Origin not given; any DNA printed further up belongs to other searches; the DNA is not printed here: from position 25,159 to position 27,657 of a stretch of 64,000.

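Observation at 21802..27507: Gtr-like three-component glycosylation module (GT2, GtrA, large GT-C membrane protein) adjacent to pmm and a PGI/PMI isomerase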

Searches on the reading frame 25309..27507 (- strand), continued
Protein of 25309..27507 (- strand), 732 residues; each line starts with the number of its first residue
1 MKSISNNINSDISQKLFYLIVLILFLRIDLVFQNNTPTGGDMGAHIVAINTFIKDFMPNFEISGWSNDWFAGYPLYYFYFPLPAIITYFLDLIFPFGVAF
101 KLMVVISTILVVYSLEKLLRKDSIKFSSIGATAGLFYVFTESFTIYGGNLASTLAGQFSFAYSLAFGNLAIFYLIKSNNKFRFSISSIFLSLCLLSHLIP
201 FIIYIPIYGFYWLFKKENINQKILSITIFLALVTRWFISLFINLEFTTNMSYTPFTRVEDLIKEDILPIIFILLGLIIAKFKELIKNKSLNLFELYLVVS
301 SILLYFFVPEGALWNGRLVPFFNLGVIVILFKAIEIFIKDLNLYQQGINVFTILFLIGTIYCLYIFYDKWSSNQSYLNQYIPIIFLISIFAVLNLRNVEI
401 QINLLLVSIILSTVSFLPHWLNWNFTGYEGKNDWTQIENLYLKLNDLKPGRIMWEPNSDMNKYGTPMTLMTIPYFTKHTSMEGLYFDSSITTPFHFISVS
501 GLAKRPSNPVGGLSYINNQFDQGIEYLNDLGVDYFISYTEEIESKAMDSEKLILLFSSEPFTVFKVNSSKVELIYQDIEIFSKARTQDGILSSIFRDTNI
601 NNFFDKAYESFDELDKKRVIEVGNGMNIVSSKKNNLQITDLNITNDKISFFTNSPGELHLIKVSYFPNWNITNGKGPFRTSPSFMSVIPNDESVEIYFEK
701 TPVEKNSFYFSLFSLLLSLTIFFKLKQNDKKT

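Call 46: list_cluster_members(proteins=[P0124, P0125, P0129, P0137, P0143, P0152, P0162, P0163, P0206, P0247])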
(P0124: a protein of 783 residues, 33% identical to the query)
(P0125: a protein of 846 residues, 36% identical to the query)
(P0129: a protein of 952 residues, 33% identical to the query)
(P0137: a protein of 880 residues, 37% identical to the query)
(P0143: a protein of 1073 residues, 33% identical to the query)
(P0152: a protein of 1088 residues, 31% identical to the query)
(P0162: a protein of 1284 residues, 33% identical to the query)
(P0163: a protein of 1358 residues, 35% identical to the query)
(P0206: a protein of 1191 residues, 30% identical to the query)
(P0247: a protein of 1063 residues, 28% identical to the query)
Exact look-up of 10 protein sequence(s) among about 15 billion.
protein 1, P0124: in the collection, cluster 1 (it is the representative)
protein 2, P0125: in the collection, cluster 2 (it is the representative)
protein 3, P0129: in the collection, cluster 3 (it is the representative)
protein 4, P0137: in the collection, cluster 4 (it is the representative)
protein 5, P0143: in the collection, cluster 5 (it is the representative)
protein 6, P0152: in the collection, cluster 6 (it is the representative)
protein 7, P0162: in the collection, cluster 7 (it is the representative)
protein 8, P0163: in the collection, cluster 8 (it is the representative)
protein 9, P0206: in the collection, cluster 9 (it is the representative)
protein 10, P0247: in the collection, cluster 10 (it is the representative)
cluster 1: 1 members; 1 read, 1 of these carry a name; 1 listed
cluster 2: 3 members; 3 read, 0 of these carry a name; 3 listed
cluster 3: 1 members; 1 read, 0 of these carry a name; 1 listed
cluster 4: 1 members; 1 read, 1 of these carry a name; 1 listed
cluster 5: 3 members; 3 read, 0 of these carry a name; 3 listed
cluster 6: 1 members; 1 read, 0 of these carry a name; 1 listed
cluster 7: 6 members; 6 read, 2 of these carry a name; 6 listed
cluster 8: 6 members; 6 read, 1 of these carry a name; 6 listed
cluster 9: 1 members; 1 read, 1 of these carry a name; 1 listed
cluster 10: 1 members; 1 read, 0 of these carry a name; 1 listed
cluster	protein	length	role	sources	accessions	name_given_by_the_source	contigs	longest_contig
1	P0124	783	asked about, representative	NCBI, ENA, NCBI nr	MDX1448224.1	MAG: hypothetical protein R3246_04090 [Acidimicrobiia bacterium] | hypothetical protein [Acidimicrobiia bacterium]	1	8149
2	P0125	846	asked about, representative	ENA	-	-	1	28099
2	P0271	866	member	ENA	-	-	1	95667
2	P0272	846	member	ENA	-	-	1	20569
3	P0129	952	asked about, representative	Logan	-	-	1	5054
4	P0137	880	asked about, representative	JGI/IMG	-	hypothetical protein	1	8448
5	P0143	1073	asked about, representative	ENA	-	-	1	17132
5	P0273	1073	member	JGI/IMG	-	-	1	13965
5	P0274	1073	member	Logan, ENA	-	-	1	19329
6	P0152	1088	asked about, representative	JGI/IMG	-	-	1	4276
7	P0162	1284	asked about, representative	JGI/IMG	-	phosphomannomutase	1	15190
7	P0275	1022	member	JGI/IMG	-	phosphomannomutase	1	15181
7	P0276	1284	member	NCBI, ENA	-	-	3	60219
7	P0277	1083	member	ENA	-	-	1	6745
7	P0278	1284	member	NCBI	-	-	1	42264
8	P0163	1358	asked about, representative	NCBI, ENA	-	-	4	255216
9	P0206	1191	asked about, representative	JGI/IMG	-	uncharacterized membrane protein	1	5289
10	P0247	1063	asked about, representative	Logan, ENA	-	-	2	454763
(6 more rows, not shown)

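Call 47: search_protein_families(library=pfam, proteins=[P0162, P0163, P0206, P0247, P0143, P0152, P0129, P0125], max_evalue=0.001)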
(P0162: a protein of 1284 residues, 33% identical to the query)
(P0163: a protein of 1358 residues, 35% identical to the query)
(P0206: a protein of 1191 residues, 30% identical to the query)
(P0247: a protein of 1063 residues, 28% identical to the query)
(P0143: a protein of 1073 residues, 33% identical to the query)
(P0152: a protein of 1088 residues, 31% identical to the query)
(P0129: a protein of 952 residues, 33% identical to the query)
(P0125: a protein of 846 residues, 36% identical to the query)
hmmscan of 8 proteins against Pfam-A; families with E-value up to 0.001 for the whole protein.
P0162 (1284 aa): 5 families
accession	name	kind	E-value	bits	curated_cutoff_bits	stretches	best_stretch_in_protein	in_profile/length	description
PF02878.22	PGM_PMM_I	-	7e-29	100.7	22.5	1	834-957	2-130/138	Phosphoglucomutase/phosphomannomutase, alpha/beta/alpha domain I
PF02880.22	PGM_PMM_III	-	3e-26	92.2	20.7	1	1090-1196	5-115/115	Phosphoglucomutase/phosphomannomutase, alpha/beta/alpha domain III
PF02879.22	PGM_PMM_II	-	2.2e-19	70.3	29.3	1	983-1082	2-103/103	Phosphoglucomutase/phosphomannomutase, alpha/beta/alpha domain II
PF00408.26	PGM_PMM_IV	-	7.4e-09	36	23.1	1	1201-1267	1-60/68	Phosphoglucomutase/phosphomannomutase, C-terminal domain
PF10131.15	PTPS_related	-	2.3e-05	23.5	26.4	0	83-374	4-267/621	6-pyruvoyl-tetrahydropterin synthase related domain; membrane protein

P0163 (1358 aa): 4 families
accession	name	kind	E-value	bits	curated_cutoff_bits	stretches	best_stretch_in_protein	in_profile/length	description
PF02878.22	PGM_PMM_I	-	1.1e-30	106.6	22.5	1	901-1025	3-132/138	Phosphoglucomutase/phosphomannomutase, alpha/beta/alpha domain I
PF02880.22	PGM_PMM_III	-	2.5e-27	95.7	20.7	1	1159-1268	2-115/115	Phosphoglucomutase/phosphomannomutase, alpha/beta/alpha domain III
PF02879.22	PGM_PMM_II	-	1.8e-21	77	29.3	1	1055-1154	2-103/103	Phosphoglucomutase/phosphomannomutase, alpha/beta/alpha domain II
PF00408.26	PGM_PMM_IV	-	7.8e-09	35.9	23.1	1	1273-1342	1-65/68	Phosphoglucomutase/phosphomannomutase, C-terminal domain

P0206 (1191 aa): 2 families
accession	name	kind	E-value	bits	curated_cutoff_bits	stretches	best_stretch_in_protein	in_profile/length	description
PF09852.15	DUF2079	-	1.7e-71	242.1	28.2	1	753-1184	1-456/459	Predicted membrane protein (DUF2079)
PF10131.15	PTPS_related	-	9.9e-37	127.1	26.4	1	80-541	1-460/621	6-pyruvoyl-tetrahydropterin synthase related domain; membrane protein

P0247 (1063 aa): 2 families
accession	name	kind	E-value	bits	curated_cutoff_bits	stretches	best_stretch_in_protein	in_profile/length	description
PF00535.33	Glycos_transf_2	-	5.1e-14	53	23.3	1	33-125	1-89/168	Glycosyl transferase family 2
PF13641.12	Glyco_tranf_2_3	-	1.1e-06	29.3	27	1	30-124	1-96/230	Glycosyltransferase like family 2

P0143 (1073 aa): 0 families

P0152 (1088 aa): 1 family
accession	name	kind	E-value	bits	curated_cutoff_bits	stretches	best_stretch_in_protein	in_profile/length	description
PF10131.15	PTPS_related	-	6.8e-10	38.5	26.4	1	103-366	2-281/621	6-pyruvoyl-tetrahydropterin synthase related domain; membrane protein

P0129 (952 aa): 3 families
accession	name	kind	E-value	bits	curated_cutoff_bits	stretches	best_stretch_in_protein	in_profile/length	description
PF00535.33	Glycos_transf_2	-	2.8e-17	63.6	23.3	1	704-867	1-164/168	Glycosyl transferase family 2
PF10131.15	PTPS_related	-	6.7e-11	41.8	26.4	1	36-505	2-441/621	6-pyruvoyl-tetrahydropterin synthase related domain; membrane protein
PF13641.12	Glyco_tranf_2_3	-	7.5e-05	23.3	27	1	703-821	3-123/230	Glycosyltransferase like family 2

P0125 (846 aa): 0 families

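Call 55: find_encoding_contigs(protein=P0125, flank=6000, max_places=2)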
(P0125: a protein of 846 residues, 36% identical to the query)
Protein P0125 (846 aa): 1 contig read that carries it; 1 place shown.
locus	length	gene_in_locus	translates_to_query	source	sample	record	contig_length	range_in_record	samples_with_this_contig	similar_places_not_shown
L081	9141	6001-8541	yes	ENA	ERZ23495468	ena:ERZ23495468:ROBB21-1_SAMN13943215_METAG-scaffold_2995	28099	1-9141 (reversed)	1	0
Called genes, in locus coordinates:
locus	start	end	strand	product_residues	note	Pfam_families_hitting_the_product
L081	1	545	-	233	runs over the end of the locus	PF01996:F420_ligase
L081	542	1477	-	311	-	PF01933:CofD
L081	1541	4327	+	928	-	PF13641:Glyco_tranf_2_3 (weak)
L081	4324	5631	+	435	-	PF18986:DUF5719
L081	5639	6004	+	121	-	-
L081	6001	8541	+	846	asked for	-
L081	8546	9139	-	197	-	?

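Call 56: find_encoding_contigs(protein=P0210, flank=6000, max_places=2)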
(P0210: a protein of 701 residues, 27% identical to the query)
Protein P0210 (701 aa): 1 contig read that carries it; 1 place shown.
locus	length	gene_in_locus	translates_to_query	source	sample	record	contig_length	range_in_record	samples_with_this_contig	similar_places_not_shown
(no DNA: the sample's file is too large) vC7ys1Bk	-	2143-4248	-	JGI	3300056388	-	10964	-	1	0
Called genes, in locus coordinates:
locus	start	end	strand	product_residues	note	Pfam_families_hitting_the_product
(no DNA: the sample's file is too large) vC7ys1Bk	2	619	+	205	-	?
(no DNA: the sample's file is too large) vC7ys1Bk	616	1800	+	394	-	PF07143:AttH, PF17186:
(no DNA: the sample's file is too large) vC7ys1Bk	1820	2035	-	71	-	-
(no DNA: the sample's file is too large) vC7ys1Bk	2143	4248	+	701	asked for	-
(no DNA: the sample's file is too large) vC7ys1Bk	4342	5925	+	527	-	PF12770:CHAT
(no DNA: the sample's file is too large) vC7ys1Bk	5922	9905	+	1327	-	PF07719:TPR_2 (faint), PF00515:TPR_1 (faint), PF00771:FHIPEP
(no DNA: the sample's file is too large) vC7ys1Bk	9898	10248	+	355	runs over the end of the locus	?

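Call 57: find_encoding_contigs(protein=P0260, flank=6000, max_places=2)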
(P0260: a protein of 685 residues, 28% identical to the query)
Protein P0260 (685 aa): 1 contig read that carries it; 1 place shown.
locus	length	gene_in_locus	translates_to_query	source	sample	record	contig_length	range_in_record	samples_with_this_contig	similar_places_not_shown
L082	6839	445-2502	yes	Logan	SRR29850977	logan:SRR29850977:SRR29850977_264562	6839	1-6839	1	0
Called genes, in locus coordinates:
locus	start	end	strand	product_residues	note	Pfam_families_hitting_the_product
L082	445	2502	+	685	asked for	-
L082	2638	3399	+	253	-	PF13489:Methyltransf_23, PF13649:Methyltransf_25, PF13847:Methyltransf_31 (weak), PF08241:Methyltransf_11 (weak), PF08242:Methyltransf_12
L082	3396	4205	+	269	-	PF00535:Glycos_transf_2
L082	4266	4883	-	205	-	-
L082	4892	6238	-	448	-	-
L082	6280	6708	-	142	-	PF02643:DUF192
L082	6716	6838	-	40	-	?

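Call 58: find_encoding_contigs(protein=P0206, flank=6000, max_places=2)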
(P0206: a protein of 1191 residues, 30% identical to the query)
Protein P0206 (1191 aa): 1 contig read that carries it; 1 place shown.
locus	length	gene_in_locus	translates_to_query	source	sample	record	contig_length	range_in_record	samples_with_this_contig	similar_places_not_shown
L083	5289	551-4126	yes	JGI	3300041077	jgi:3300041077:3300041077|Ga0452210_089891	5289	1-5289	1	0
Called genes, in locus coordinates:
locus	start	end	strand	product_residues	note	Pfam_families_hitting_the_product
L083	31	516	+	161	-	-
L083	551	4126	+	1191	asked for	PF10131:PTPS_related, PF09852:DUF2079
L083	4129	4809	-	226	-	PF00535:Glycos_transf_2, PF13641:Glyco_tranf_2_3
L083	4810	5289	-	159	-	?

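Call 59: search_solved_structures(query=A1, max_evalue=10, show_alignments=4)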
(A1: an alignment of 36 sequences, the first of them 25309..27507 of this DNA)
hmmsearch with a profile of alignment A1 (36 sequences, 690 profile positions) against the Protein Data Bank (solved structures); distinct sequences matched with E-value up to 10: 2.
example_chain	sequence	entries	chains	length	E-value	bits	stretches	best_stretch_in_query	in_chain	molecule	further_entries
6wb9_3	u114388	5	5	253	0.16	13.2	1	55-93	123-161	ER membrane protein complex subunit 3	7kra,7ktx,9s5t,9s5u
20zx_R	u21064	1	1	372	2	9.6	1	224-375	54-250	Lysophosphatidic acid receptor 5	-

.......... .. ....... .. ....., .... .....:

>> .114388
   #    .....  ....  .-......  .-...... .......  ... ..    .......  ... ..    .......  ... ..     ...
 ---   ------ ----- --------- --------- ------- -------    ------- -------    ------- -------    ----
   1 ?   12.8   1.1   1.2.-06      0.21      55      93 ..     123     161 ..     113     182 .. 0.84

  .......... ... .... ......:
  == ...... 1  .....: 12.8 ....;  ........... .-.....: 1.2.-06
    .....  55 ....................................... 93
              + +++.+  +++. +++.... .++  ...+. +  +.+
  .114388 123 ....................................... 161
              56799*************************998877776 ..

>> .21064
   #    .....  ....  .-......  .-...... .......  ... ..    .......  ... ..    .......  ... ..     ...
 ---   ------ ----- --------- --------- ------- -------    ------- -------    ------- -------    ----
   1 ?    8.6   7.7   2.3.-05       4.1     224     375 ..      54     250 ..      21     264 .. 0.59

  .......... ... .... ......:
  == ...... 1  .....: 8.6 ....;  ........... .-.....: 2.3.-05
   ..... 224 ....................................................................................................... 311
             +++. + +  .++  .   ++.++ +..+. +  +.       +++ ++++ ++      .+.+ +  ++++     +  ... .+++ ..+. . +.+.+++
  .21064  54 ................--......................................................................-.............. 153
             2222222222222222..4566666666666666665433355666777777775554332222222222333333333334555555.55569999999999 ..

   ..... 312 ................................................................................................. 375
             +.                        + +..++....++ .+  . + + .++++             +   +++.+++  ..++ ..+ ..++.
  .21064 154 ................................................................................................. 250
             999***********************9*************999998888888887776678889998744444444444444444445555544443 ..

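Call 76: search_protein_families(library=phrogs, proteins=[L037:7411-7665:+], max_evalue=0.01)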
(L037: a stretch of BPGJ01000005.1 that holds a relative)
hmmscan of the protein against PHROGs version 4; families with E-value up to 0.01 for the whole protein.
L037:7411-7665:+ (84 aa): 0 families

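Call 78: search_protein_families(library=pfam, alignment_id=A5, max_evalue=0.001)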
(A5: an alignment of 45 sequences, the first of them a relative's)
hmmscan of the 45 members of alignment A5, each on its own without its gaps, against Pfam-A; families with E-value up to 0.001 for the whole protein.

A. member 1, P0129 (952 aa): 3 families
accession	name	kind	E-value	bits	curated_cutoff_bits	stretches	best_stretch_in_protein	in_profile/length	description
PF00535.33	Glycos_transf_2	-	2.8e-17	63.6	23.3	1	704-867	1-164/168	Glycosyl transferase family 2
PF10131.15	PTPS_related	-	6.7e-11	41.8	26.4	1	36-505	2-441/621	6-pyruvoyl-tetrahydropterin synthase related domain; membrane protein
PF13641.12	Glyco_tranf_2_3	-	7.5e-05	23.3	27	1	703-821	3-123/230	Glycosyltransferase like family 2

B. families by the number of members that match (of 45 scanned): 12 families
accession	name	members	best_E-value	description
PF10131.15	PTPS_related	11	9.9e-37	6-pyruvoyl-tetrahydropterin synthase related domain; membrane protein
PF00535.33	Glycos_transf_2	6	1.2e-28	Glycosyl transferase family 2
PF13641.12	Glyco_tranf_2_3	5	1.3e-08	Glycosyltransferase like family 2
PF02878.22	PGM_PMM_I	2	1.1e-30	Phosphoglucomutase/phosphomannomutase, alpha/beta/alpha domain I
PF02880.22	PGM_PMM_III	2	2.5e-27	Phosphoglucomutase/phosphomannomutase, alpha/beta/alpha domain III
PF02879.22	PGM_PMM_II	2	1.8e-21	Phosphoglucomutase/phosphomannomutase, alpha/beta/alpha domain II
PF00408.26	PGM_PMM_IV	2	7.4e-09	Phosphoglucomutase/phosphomannomutase, C-terminal domain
PF09852.15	DUF2079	1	1.7e-71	Predicted membrane protein (DUF2079)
PF04138.20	GtrA_DPMS_TM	1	1.2e-06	GtrA/DPMS, transmembrane domain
PF20176.3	DUF6541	1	7.1e-05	Family of unknown function (DUF6541)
PF10111.15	Glyco_tranf_2_2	1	0.00038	Glycosyltransferase like family 2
PF09900.14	DUF2127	1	0.00072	Predicted membrane protein (DUF2127)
